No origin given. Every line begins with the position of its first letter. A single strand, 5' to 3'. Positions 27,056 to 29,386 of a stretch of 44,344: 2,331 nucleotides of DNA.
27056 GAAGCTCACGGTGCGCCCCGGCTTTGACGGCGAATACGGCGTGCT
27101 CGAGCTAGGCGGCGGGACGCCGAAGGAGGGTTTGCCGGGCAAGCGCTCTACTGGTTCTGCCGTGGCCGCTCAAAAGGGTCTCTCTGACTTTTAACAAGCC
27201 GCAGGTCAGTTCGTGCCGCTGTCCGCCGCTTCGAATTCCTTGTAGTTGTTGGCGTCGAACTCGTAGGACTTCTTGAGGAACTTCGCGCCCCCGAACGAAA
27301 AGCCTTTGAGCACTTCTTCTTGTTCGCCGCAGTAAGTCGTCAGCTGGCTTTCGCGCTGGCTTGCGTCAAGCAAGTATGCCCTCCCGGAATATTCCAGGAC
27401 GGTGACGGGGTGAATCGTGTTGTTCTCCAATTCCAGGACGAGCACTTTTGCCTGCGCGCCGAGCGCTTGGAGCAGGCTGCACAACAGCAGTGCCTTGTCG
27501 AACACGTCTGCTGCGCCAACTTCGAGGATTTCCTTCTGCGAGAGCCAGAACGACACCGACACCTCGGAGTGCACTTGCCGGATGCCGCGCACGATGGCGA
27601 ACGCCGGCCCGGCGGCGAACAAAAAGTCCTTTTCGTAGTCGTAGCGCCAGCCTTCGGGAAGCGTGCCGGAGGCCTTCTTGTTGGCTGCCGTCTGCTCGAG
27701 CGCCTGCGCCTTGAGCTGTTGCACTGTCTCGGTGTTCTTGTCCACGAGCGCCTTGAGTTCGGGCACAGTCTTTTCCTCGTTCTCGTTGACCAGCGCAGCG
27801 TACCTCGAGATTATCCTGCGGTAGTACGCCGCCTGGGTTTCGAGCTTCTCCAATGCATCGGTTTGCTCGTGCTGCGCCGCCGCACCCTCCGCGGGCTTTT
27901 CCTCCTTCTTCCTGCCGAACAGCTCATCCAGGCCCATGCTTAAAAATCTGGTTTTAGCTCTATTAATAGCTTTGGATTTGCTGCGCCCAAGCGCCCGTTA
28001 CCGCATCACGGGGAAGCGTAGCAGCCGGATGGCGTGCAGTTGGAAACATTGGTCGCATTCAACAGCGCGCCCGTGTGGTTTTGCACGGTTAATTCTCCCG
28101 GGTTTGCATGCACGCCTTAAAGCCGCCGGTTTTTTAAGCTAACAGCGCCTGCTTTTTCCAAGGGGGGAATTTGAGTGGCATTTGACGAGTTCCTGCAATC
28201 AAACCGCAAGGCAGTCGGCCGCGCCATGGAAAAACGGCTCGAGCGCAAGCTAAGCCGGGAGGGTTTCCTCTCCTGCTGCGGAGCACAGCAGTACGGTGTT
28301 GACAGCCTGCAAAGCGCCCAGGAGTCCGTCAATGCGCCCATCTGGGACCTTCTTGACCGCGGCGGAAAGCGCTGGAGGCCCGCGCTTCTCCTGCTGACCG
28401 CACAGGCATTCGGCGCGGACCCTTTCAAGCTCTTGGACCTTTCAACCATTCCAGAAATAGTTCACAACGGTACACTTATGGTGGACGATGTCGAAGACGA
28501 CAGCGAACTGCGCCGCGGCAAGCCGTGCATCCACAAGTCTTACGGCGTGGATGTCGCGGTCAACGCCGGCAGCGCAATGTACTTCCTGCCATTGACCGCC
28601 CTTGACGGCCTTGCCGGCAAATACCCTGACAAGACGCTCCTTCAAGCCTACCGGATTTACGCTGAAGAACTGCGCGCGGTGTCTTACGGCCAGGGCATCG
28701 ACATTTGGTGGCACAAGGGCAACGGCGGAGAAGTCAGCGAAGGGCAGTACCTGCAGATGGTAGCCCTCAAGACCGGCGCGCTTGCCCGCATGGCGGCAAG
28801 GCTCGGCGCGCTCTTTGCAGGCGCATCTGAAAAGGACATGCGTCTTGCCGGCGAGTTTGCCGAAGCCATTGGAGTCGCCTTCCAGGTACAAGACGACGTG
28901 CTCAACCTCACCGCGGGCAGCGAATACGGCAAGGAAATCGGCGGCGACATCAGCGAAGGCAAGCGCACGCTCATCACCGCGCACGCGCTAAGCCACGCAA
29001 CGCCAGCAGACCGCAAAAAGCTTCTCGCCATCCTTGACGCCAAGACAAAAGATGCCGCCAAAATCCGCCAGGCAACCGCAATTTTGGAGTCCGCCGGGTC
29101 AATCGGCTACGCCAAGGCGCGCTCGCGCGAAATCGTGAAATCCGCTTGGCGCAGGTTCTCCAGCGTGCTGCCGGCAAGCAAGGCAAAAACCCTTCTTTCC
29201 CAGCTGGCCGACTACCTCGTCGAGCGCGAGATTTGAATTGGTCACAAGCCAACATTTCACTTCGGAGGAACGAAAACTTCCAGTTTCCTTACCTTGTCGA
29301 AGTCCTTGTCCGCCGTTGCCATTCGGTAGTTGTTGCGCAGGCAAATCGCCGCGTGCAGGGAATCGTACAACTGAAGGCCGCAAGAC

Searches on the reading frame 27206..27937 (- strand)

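Call 78: search_protein_families(library=pfam, proteins=[window:27206-27937:-], max_evalue=0.001)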
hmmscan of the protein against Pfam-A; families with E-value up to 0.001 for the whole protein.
window:27206-27937:- (243 aa): 1 family
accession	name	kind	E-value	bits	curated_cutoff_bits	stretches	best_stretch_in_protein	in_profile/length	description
PF24656.1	CEPT76_peptidase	-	3.6e-06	27.6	27.8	1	130-178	2-51/121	CEP76 peptidase-like domain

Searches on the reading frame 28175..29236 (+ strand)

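Call 78: search_protein_families(library=pfam, proteins=[window:28175-29236:+], max_evalue=0.001)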
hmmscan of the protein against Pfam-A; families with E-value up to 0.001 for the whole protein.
window:28175-29236:+ (353 aa): 1 family
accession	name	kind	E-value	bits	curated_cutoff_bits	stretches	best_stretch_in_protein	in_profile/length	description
PF00348.22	polyprenyl_synt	-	3.9e-66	223.3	27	1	50-303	2-250/251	Polyprenyl synthetase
